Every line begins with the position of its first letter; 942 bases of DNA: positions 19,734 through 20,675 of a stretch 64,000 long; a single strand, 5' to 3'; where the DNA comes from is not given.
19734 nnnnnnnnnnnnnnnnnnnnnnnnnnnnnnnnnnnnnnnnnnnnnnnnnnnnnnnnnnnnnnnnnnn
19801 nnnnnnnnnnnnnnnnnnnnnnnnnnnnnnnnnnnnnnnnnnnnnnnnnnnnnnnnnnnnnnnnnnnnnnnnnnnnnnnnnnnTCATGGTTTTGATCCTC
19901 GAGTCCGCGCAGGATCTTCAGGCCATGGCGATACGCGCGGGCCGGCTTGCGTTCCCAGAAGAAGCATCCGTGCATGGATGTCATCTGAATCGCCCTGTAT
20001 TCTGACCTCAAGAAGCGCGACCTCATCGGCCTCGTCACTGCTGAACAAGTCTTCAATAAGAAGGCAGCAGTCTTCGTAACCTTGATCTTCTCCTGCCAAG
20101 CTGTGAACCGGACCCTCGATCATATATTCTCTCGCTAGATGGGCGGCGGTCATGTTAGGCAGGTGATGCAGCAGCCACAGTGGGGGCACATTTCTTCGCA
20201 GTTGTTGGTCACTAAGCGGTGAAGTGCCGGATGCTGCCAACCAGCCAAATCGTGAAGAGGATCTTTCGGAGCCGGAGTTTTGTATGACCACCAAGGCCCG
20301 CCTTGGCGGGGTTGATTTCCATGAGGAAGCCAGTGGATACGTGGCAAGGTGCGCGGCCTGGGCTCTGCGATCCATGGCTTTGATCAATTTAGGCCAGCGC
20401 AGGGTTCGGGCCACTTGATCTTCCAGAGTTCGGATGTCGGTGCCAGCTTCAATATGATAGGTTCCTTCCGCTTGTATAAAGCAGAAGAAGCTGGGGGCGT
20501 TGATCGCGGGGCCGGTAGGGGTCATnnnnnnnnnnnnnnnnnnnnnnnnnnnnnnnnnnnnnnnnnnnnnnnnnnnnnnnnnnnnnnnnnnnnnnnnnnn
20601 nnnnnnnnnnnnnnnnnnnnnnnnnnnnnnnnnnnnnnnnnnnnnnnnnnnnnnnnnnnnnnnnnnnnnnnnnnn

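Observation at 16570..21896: Stand-alone KS / truncated KS-like / KR / ACP module between an AsmA-like protein and a flippase-like membrane protein: candidate dedicated envelope-lipid pathway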

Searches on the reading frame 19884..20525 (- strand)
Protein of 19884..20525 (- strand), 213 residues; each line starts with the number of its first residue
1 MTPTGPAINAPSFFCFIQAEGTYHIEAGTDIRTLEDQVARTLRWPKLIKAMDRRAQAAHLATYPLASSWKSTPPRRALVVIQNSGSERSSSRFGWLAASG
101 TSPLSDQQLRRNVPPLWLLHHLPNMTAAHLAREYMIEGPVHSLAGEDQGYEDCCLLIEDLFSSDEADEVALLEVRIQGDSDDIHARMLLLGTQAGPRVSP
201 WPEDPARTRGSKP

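Call 3: search_protein_families(library=pfam, proteins=[window:19884-20525:-], max_evalue=0.1)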
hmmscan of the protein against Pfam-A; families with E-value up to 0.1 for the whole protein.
window:19884-20525:- (213 aa): 0 families

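Call 4: search_protein_families(library=ncbifam, proteins=[window:19884-20525:-], max_evalue=0.1)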
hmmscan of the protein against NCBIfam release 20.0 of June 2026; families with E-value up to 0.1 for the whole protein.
window:19884-20525:- (213 aa): 0 families

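Call 8: find_homologous_proteins(query=window:19884-20525:-)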
Query window:19884-20525:- (213 aa): 1 proteins with E <= 0.001 among 363 candidates.
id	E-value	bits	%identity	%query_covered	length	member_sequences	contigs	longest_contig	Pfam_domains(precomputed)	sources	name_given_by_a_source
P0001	2.4e-139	480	99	100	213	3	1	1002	-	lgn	-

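Call 19: search_solved_structures(query=A1, max_evalue=10, show_alignments=3)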
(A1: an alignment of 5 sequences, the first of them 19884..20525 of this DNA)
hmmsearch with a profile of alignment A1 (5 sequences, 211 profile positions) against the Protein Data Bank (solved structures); distinct sequences matched with E-value up to 10: 7.
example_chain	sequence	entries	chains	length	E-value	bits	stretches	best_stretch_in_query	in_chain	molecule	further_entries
6riw_A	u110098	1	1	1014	0.011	18.2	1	115-173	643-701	ORF10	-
1j3n_A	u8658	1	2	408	0.12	14.8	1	103-161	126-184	3-oxoacyl-(acyl-carrier protein) synthase II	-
4yzo_A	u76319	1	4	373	0.2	14.1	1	143-188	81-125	Putative acyl-CoA acyltransferase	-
1w0i_A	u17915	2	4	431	0.39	13.2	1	97-133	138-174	3-OXOACYL CARRIER PROTEIN SYNTHASE | 3-OXOACYL-[ACYL-CARRIER-PROTEIN] SYNTHASE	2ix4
1ox0_A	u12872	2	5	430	0.4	13.1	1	102-140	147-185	Beta ketoacyl-acyl carrier protein synthase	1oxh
2rjt_A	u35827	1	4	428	0.41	13.1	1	102-140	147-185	Beta-ketoacyl-ACP synthase II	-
2alm_A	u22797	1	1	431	0.44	13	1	102-140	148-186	3-oxoacyl-(acyl-carrier-protein) synthase II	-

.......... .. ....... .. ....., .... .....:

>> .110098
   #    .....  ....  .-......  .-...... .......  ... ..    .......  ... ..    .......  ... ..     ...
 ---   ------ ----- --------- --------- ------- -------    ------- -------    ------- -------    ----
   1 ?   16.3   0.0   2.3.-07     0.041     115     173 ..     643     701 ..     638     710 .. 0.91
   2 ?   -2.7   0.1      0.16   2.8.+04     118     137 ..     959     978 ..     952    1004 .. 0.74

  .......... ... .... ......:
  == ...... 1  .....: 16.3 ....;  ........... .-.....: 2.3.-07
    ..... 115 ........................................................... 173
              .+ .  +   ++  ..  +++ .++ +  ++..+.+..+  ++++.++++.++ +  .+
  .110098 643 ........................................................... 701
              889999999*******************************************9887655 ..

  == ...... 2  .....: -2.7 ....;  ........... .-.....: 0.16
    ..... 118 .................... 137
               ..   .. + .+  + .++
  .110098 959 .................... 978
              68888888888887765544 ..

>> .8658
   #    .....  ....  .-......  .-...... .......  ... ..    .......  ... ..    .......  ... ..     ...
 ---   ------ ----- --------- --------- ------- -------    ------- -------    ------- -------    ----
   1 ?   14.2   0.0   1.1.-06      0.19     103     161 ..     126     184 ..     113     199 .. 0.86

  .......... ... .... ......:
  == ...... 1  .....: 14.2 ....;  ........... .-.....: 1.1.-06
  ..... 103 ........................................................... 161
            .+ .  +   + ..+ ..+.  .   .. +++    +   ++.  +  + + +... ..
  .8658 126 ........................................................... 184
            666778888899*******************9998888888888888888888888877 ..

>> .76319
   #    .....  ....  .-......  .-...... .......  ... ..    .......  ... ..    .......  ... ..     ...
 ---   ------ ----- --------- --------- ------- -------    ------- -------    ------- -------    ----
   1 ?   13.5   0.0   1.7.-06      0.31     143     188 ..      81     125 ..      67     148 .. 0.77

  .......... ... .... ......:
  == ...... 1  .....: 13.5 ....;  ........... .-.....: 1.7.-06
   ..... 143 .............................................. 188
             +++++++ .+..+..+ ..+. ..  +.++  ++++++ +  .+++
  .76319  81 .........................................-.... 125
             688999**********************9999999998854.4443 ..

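Call 20: search_protein_families(library=pfam, alignment_id=A1, max_evalue=10)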
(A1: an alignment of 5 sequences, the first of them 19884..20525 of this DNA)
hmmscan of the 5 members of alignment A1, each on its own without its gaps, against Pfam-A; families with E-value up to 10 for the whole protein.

A. member 1, window:19884-20525:- (213 aa): 0 families

B. families by the number of members that match (of 5 scanned): 1 family
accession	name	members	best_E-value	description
PF00109.32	ketoacyl-synt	1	0.0047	Beta-ketoacyl synthase, N-terminal domain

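Call 28: search_protein_representatives(alignment_id=A1)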
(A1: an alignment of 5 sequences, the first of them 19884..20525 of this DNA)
Query: 5 sequences, 211 profile positions. Proteins with E-value up to 0.001 (for the whole library): 201; up to 1e-10: 24; up to 1e-30: 8. The best 150 are listed.
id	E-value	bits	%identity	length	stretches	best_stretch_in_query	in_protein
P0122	2.6e-87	307.9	-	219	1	6-211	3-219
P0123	1.9e-86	305.1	-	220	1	1-208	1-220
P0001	7.8e-76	270.4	-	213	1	2-211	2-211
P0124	1.1e-75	269.9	-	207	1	13-211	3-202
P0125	7.6e-55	201.8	-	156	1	33-185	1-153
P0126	2.4e-51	190.3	-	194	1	13-171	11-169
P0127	1.0e-48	181.7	-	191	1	16-166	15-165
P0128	2.0e-38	148.1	-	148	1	42-169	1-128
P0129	1.4e-18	83.3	-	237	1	28-171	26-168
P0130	6.4e-18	81.1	-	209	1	30-161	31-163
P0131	4.7e-17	78.3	-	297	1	24-167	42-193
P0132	3.1e-15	72.3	-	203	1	31-171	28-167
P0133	1.7e-14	69.9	-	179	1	30-169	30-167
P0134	8.1e-14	67.7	-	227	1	31-162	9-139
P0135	9.9e-14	67.4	-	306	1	14-157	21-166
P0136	2.6e-13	66.1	-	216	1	20-168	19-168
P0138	9.9e-13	64.2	-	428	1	24-137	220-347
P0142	1.8e-11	60.0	-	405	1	30-160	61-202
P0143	2.8e-11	59.4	-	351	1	33-161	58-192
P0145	1.6e-10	56.9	-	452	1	28-167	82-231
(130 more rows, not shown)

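Call 29: search_protein_families(library=pfam, proteins=[P0129, P0130, P0131, P0132, P0134, P0136, P0138, P0142, P0143, P0145], max_evalue=0.01)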
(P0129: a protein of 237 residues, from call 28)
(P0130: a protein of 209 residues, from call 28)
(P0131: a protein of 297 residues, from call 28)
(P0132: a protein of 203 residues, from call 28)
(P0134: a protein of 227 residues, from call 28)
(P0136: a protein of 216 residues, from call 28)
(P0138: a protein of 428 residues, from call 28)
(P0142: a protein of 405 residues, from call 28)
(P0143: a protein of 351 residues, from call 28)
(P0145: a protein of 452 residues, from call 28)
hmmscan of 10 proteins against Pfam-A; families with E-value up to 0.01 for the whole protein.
P0129 (237 aa): 1 family
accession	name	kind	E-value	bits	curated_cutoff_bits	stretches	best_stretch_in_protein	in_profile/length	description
PF00109.32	ketoacyl-synt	-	4.5e-11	43.3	20.8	1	32-175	78-214/252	Beta-ketoacyl synthase, N-terminal domain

P0130 (209 aa): 1 family
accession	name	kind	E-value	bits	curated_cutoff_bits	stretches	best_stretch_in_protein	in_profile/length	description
PF00109.32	ketoacyl-synt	-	7.3e-06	26.2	20.8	1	36-166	79-200/252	Beta-ketoacyl synthase, N-terminal domain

P0131 (297 aa): 1 family
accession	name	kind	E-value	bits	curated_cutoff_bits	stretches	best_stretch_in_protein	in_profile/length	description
PF00109.32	ketoacyl-synt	-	2.1e-17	64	20.8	1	54-201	80-211/252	Beta-ketoacyl synthase, N-terminal domain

P0132 (203 aa): 1 family
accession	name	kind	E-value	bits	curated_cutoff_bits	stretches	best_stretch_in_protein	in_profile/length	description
PF00109.32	ketoacyl-synt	-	0.0022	18.1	20.8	1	100-176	140-216/252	Beta-ketoacyl synthase, N-terminal domain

P0134 (227 aa): 1 family
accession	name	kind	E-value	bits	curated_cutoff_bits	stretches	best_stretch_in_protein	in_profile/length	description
PF00109.32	ketoacyl-synt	-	1.8e-09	38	20.8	1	13-158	79-217/252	Beta-ketoacyl synthase, N-terminal domain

P0136 (216 aa): 1 family
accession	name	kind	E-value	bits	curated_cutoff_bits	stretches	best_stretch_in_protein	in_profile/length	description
PF00109.32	ketoacyl-synt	-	0.0085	16.2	20.8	0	40-135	85-170/252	Beta-ketoacyl synthase, N-terminal domain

P0138 (428 aa): 1 family
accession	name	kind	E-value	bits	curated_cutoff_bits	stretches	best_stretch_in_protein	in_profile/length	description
PF07977.19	FabA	-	2.5e-09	37.3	23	1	2-94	5-105/138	FabA-like domain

P0142 (405 aa): 1 family
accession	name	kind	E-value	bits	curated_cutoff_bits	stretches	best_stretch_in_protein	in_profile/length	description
PF00109.32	ketoacyl-synt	-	9.6e-28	97.9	20.8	1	6-271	3-252/252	Beta-ketoacyl synthase, N-terminal domain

P0143 (351 aa): 3 families
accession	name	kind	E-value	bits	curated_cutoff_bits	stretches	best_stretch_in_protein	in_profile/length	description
PF00109.32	ketoacyl-synt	-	2.3e-30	106.5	20.8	1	2-235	2-252/252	Beta-ketoacyl synthase, N-terminal domain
PF02801.28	Ketoacyl-synt_C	-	0.0007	20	20.8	1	254-320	29-103/119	Beta-ketoacyl synthase, C-terminal domain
PF00108.29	Thiolase_N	-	0.0082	16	26.4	0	162-198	78-114/260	Thiolase, N-terminal domain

P0145 (452 aa): 1 family
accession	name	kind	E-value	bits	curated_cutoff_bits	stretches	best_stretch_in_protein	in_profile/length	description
PF00109.32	ketoacyl-synt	-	4.4e-24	85.9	20.8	1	13-272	2-252/252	Beta-ketoacyl synthase, N-terminal domain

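Call 30: find_homologous_proteins(query=A1, max_evalue=0.001)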
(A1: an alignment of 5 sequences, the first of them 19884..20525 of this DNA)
Query A1 (5 sequences) (213 aa, profile of the alignment): 11 proteins with E <= 0.001 among 5122 candidates.
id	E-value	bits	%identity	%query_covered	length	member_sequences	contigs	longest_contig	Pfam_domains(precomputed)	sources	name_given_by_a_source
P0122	8.1e-87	308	36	62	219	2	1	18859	-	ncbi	ncbi:MAG: hypothetical protein AAF558_02435 [Verrucomicrobiota bacterium]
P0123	5.9e-86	305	35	72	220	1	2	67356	-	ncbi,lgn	-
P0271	8.8e-80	285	36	78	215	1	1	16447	-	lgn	-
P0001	2.4e-75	270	99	100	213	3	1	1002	-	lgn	-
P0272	1.6e-58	216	36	76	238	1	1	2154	-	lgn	-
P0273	2.8e-58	215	36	69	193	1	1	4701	-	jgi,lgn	-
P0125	2.4e-54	202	38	73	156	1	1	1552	PF00109.33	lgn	-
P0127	3.2e-48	182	33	78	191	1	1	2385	-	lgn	-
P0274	4.7e-42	162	35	67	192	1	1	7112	-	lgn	-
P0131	1.5e-16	78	34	59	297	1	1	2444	PF00109.33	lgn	-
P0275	1.1e-7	49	35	48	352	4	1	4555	PF00109.33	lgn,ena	-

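Call 32: find_encoding_contigs(protein=P0274, flank=8000, max_places=2)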
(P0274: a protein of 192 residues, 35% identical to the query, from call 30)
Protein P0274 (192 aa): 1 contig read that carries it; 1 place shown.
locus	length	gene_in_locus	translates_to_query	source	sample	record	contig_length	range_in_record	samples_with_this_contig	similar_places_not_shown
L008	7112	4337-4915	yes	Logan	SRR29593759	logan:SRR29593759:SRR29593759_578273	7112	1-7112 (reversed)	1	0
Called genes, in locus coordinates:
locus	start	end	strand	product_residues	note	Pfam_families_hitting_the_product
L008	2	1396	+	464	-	?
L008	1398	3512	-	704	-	PF00501:AMP-binding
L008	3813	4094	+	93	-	PF00216:Bac_DNA_binding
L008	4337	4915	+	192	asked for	-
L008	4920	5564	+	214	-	PF13561:adh_short_C2, PF00106:adh_short, PF23441:SDR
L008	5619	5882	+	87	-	PF00550:PP-binding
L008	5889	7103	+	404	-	PF00109:ketoacyl-synt, PF02801:Ketoacyl-synt_C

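Call 33: find_encoding_contigs(protein=P0273, flank=8000, max_places=2)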
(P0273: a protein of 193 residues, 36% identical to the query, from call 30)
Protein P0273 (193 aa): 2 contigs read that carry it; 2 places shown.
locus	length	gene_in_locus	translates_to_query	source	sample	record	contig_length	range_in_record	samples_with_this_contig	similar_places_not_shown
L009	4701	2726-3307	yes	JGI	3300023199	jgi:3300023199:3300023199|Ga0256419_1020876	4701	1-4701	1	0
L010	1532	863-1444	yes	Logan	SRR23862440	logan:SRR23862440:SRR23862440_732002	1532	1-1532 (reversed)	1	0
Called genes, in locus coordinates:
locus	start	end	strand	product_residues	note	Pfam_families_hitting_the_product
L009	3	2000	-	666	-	?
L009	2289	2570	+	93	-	PF00216:Bac_DNA_binding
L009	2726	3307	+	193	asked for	-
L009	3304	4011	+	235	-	PF00106:adh_short, PF13561:adh_short_C2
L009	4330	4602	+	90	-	PF00550:PP-binding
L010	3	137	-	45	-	?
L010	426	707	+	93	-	PF00216:Bac_DNA_binding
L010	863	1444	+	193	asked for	-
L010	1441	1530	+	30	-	?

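Call 40: predict_structure(alignment_id=A3)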
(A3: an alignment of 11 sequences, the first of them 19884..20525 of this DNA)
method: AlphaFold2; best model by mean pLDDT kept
length: 213 residues; sequences in the alignment: 11
mean_pLDDT: 78.9   pTM: 0.70
mean pLDDT of the five models: 78.9, 78.2, 77.3, 75.5, 74.8
residues with pLDDT >= 90: 118; 70-90: 21; 50-70: 45; < 50: 29
segments of 3 or more residues with pLDDT < 50: 87-99, 113-116, 118-121
pLDDT, mean of each block of 10 residues (from residue 1): 54 80 96 96 94 95 95 96 64 47 51 48 78 96 80 92 95 89 95 64 57 64
secondary structure, 60 per line:
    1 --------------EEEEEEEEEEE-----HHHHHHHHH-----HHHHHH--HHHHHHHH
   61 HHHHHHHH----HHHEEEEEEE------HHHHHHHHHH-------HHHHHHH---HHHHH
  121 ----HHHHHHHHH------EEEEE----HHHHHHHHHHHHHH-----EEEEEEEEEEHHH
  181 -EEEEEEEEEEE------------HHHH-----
elements in order: E15-25 H31-39 H45-50 H53-68 E76-82 H89-98 H106-112 H116-120 H125-133 E140-144 H149-162 E168-177 E182-192 H205-208

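Call 43: fold_search(model_id=the predicted structure, library=pdb)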
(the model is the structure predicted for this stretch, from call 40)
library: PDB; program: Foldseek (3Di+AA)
matches with E <= 10: 1067; with E <= 0.001: 93
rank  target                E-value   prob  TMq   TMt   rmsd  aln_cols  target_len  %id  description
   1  6kxd_B                2.0e-05  1.00  0.55  0.35   5.9       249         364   12  The ishigamide ketosynthase/chain length factor (released 2020-05-06)
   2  4ddo                  2.4e-05  1.00  0.53  0.29   6.9       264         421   15  Crystal structure of 3-oxoacyl-[acyl-carrier-protein] synthase ii from burkholderia vietnamiensis (released 2012-05-23)
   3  6kxf_B                3.1e-05  1.00  0.55  0.35   5.9       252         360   11  The ishigamide ketosynthase/chain length factor (released 2020-05-06)
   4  2wgd                  4.0e-05  1.00  0.50  0.28   9.1       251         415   15  Crystal structure of KasA of Mycobacterium tuberculosis (released 2009-07-21)
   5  6qsp_B                5.5e-05  1.00  0.52  0.47   7.1       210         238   12  Ketosynthase (ApeO) in Complex with its Chain Length Factor (ApeC) from Xenorhabdus doucetiae (released 2019-04-03)
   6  7f28_B                5.9e-05  1.00  0.51  0.30   8.7       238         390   14  Crystal structure of a bacterial ketosynthase (released 2022-06-15)
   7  4f32_B                5.9e-05  1.00  0.51  0.28   7.1       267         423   15  Crystal structure of 3-oxoacyl-[acyl-carrier-protein] synthase II from Burkholderia vietnamiensis in complex with plat (released 2012-05-23)
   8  6kxe_B                7.6e-05  1.00  0.53  0.34   6.9       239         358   11  The ishigamide ketosynthase/chain length factor (released 2020-05-06)
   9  1kas                  1.0e-04  1.00  0.53  0.30   6.2       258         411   12  BETA-KETOACYL-ACP SYNTHASE II FROM ESCHERICHIA COLI (released 1999-03-02)
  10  7f28_A                1.0e-04  1.00  0.47  0.49   5.9       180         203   14  Crystal structure of a bacterial ketosynthase (released 2022-06-15)
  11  5ld8_A                1.0e-04  1.00  0.50  0.28   8.0       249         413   14  GSK3011724A cocrystallised with Mycobacterium tuberculosis H37Rv KasA (released 2016-09-21)
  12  4c6u                  1.1e-04  1.00  0.50  0.28   9.2       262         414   15  Crystal structure of M. tuberculosis KasA in complex with TLM5 (released 2013-10-09)
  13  6a9n_A                1.2e-04  1.00  0.45  0.30  12.1       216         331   13  Crystal structure of KAS III from Propionibacterium acnes (released 2019-07-17)
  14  1tqy_A                1.3e-04  1.00  0.48  0.27   8.2       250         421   14  The Actinorhodin Ketosynthase/Chain Length Factor (released 2004-07-27)
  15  1mzj_A                1.3e-04  1.00  0.40  0.27   9.7       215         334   13  Crystal Structure of the Priming beta-Ketosynthase from the R1128 Polyketide Biosynthetic Pathway (released 2002-12-11)
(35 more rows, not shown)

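Call 49: find_encoding_contigs(protein=P0131, flank=5000, max_places=2)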
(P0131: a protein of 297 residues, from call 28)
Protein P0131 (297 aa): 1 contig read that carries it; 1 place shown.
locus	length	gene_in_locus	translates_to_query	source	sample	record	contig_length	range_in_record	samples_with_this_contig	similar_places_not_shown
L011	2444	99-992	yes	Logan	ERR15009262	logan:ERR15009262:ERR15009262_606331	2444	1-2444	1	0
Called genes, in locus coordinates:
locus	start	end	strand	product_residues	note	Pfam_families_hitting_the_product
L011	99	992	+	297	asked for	PF00109:ketoacyl-synt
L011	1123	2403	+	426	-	PF00109:ketoacyl-synt, PF02801:Ketoacyl-synt_C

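Call 50: find_encoding_contigs(protein=P0129, flank=8000, max_places=2)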
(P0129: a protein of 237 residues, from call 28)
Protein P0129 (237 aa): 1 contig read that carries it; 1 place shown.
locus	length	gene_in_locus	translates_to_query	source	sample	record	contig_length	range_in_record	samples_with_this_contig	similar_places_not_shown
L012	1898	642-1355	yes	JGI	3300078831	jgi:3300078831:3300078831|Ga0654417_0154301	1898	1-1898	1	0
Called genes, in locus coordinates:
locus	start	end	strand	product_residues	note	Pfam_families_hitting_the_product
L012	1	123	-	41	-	?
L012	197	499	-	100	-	-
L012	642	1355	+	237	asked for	PF00109:ketoacyl-synt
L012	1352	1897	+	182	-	?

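Call 51: search_protein_families(library=pfam, proteins=[L012:1352-1897:+, L012:197-499:-], max_evalue=0.01)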
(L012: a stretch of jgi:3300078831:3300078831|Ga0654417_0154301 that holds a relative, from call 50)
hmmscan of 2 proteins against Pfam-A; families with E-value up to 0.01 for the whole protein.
L012:1352-1897:+ (182 aa): 6 families
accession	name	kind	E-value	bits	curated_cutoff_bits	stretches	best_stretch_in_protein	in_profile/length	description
PF00106.31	adh_short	-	7e-44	150.1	26.6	1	8-180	1-183/195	short chain dehydrogenase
PF13561.12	adh_short_C2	-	4.3e-32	112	27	1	24-180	13-177/236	Enoyl-(Acyl carrier protein) reductase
PF08659.16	KR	-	2.2e-12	47.7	22.6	1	9-161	2-164/180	KR domain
PF01370.27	Epimerase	-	3.2e-06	27.2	20.9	1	10-167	1-163/240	NAD dependent epimerase/dehydratase family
PF04321.23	RmlD_sub_bind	-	0.00032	20.3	27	1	9-86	2-63/287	RmlD substrate binding domain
PF23441.1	SDR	-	0.0016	18.3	27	1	98-180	115-195/258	SDR-like rossmann domain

L012:197-499:- (100 aa): 0 families

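Call 52: find_related_loci(query=A3, collection=genome_contigs, flank=10000)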
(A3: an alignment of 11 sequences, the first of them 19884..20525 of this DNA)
Query A3 (213 aa) in genome_contigs; peptide patterns used: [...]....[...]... (x = any residue, [..] = any of these).
120 stretches matched a pattern; 106 encode a relative of the query (tblastn E <= 1e-3); the best 80 are kept; 80 distinct loci.
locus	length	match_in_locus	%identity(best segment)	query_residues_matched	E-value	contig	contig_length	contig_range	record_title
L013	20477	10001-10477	35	23-176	3e-21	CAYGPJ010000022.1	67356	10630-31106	MAG TPA_asm: uncultured Blastochloridaceae bacterium isolate ERP117304_co3_204 genome assembly, contig: NODE_611_length_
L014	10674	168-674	33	6-180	1e-18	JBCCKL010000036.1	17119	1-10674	MAG: Verrucomicrobiota bacterium isolate P01_C01_bin.137 k141_983921_length_17119_cov_10.5871, whole genome shotgun sequ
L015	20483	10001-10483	34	19-183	5e-18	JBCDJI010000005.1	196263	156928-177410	MAG: Verrucomicrobiota bacterium isolate P01_H01_bin.31 k141_246943_length_196263_cov_20.0782, whole genome shotgun sequ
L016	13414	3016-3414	36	45-176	1e-16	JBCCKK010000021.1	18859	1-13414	MAG: Verrucomicrobiota bacterium isolate P01_C01_bin.136 k141_2473492_length_18859_cov_8.0000, whole genome shotgun sequ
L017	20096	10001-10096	53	112-143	2e-6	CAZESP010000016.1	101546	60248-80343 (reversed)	MAG TPA_asm: uncultured Alcaligenaceae bacterium isolate binchicken_co107_135 genome assembly, contig: NODE_446_length_1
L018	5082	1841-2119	29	77-143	3e-6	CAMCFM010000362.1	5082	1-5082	MAG: Candidatus Kuenenia stuttgartiensis isolate MiH-16apr19-9 genome assembly, contig: MiH-16apr19-C43544, whole genome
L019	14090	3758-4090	29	77-157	3e-6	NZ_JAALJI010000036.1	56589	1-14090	Paludisphaera soli strain JC670 36, whole genome shotgun sequence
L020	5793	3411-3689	29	77-143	3e-6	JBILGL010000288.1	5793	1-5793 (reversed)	MAG: Isosphaeraceae bacterium isolate ME2016-09-28_3300042471_group7_bin115 Rohwer_bin1633_scaffold_17226_c1, whole geno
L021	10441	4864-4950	59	115-143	4e-6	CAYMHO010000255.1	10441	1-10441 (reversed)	MAG TPA_asm: uncultured Fimbriiglobus sp. isolate SRP302895_co1_12 genome assembly, contig: NODE_12742_length_10441_cov_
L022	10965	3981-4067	59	115-143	4e-6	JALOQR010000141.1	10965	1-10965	MAG: Fimbriiglobus sp. isolate Prado160 scaffold_11573, whole genome shotgun sequence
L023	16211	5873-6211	27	57-143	6e-6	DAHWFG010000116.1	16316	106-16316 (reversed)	MAG TPA_asm: Isosphaeraceae bacterium isolate clean926 k141_132047, whole genome shotgun sequence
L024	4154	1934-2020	59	115-143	5e-6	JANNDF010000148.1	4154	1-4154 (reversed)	MAG: Planctomycetia bacterium isolate OTE_78_concoct_33 OTE_78_k141_1147677, whole genome shotgun sequence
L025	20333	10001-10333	29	77-157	5e-6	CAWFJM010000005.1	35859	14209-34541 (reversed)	MAG: uncultured Planctomycetaceae bacterium isolate MFD01872.bin.2.91 genome assembly, contig: contig_106196, whole geno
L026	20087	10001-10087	52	115-143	1e-5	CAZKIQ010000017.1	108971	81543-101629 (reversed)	MAG TPA_asm: uncultured Alcaligenaceae bacterium isolate SRP287051_co1_48 genome assembly, contig: NODE_400_length_10897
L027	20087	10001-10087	52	115-143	8e-6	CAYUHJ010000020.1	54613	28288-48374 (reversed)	MAG TPA_asm: uncultured Alcaligenaceae bacterium isolate binchicken_co311_143 genome assembly, contig: NODE_1046_length_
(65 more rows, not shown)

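Call 62: search_protein_families(library=ncbifam, proteins=[L011:1123-2403:+, L011:99-992:+], max_evalue=0.001)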
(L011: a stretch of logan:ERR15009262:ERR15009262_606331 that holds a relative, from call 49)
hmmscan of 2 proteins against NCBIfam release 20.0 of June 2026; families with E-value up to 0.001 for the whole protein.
L011:1123-2403:+ (426 aa): 26 families (the best 25 are shown)
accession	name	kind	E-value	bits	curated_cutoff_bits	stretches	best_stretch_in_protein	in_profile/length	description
TIGR03150.1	fabF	equivalog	3.7e-127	424.4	493.75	1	2-424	1-407/407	beta-ketoacyl-ACP synthase II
NF005589.0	PRK07314.1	subfamily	8.2e-124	413.5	387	1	1-425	3-411/413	beta-ketoacyl-ACP synthase II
NF004970.0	PRK06333.1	subfamily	2.6e-109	365.9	525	1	1-425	3-421/424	beta-ketoacyl-ACP synthase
NF006274.0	PRK08439.1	equivalog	1.5e-104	350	621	1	1-425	1-405/406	beta-ketoacyl-ACP synthase II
NF005076.0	PRK06501.1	equivalog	5.1e-99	332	629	1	4-424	13-421/425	beta-ketoacyl-ACP synthase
NF006434.0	PRK08722.1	equivalog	9.7e-84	281.6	759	1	2-425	4-413/414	beta-ketoacyl-ACP synthase II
NF006587.0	PRK09116.1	equivalog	4.9e-79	266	470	2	164-425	151-406/408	beta-ketoacyl-ACP synthase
NF005916.1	PRK07910.1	equivalog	1.7e-72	244.6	560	1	3-423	13-415/418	KasA/KasB family beta-ketoacyl-ACP synthase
NF005935.0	PRK07967.1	equivalog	6.3e-72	242.6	630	1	1-425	1-403/406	beta-ketoacyl-ACP synthase I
NF005490.0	PRK07103.1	equivalog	4.9e-66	223.5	445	1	1-425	3-412/414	polyketide beta-ketoacyl:acyl carrier protein synthase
NF004618.0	PRK05952.1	equivalog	1.3e-64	218.5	455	1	160-425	130-382/384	beta-ketoacyl-ACP synthase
NF006618.0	PRK09185.1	subfamily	1.1e-63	215.6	407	1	158-424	142-391/394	beta-ketoacyl-ACP synthase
NF058662.1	cispenta_AmcF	equivalog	9.5e-60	202.5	325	2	160-424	112-368/369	cispentacin biosynthesis acyltransferase subunit AmcF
NF040607.1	mycolic_Pks13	equivalog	9.9e-40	135.9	2100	1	163-424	257-524/1680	polyketide synthase Pks13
NF045894.1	PKS_plus_SDR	equivalog_domain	1.3e-36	125.7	1740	1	161-424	157-425/1515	type I polyketide synthase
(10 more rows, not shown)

L011:99-992:+ (297 aa): 13 families
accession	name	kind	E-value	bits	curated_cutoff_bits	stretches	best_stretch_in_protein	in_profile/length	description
TIGR03150.1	fabF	equivalog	3.5e-24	85.2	493.75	2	4-195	1-192/407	beta-ketoacyl-ACP synthase II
NF005589.0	PRK07314.1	subfamily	2.5e-22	79.2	387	1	2-197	2-197/413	beta-ketoacyl-ACP synthase II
NF004970.0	PRK06333.1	subfamily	4.1e-22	78.6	525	1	53-201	72-210/424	beta-ketoacyl-ACP synthase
NF005084.0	PRK06519.1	equivalog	9.6e-19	67.8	320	2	2-189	4-199/397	beta-ketoacyl-ACP synthase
NF006434.0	PRK08722.1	equivalog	7.4e-14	51.4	759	1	1-192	1-192/414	beta-ketoacyl-ACP synthase II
NF005076.0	PRK06501.1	equivalog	2.7e-12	46.3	629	1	6-199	13-210/425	beta-ketoacyl-ACP synthase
NF006274.0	PRK08439.1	equivalog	1.5e-11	43.7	621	1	4-190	2-188/406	beta-ketoacyl-ACP synthase II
NF058662.1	cispenta_AmcF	equivalog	2.8e-11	43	325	1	99-235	63-218/369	cispentacin biosynthesis acyltransferase subunit AmcF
NF006587.0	PRK09116.1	equivalog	5.4e-10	38.6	470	0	52-190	62-190/408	beta-ketoacyl-ACP synthase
NF005916.1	PRK07910.1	equivalog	1.7e-08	33.8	560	0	120-201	126-208/418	KasA/KasB family beta-ketoacyl-ACP synthase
NF004618.0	PRK05952.1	equivalog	1.3e-07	30.8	455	1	5-196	3-179/384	beta-ketoacyl-ACP synthase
NF005490.0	PRK07103.1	equivalog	0.00044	19.4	445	0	3-94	3-112/414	polyketide beta-ketoacyl:acyl carrier protein synthase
NF005935.0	PRK07967.1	equivalog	0.00095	18.1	630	0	208-232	231-255/406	beta-ketoacyl-ACP synthase I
